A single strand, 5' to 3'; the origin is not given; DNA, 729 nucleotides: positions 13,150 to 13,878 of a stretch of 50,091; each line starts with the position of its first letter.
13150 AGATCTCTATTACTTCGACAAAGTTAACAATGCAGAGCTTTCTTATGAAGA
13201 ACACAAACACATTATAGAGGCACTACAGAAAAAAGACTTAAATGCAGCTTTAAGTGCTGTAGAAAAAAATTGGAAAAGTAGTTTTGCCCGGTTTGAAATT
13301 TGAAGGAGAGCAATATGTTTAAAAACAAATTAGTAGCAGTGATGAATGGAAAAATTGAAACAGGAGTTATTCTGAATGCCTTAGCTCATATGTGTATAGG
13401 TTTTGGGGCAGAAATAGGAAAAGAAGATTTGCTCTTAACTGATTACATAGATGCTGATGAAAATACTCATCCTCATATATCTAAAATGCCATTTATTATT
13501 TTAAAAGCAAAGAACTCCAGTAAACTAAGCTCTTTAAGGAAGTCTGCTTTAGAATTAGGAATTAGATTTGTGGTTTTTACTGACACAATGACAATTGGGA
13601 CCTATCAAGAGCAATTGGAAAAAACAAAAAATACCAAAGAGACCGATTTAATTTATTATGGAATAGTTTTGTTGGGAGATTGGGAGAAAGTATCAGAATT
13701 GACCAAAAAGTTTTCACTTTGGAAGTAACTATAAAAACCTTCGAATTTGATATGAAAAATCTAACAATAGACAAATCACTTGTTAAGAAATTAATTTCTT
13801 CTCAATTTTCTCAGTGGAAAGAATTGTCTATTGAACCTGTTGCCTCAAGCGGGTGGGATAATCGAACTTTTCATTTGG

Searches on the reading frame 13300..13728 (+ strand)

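Call 69: search_protein_families(library=pfam, proteins=[window:13300-13728:+], max_evalue=0.001)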
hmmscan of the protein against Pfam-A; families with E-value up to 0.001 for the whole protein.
window:13300-13728:+ (142 aa): 1 family
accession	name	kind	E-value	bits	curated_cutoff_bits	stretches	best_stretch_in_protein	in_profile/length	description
PF09391.15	DUF2000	-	3.3e-38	131.1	25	1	9-142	1-133/133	Protein of unknown function (DUF2000)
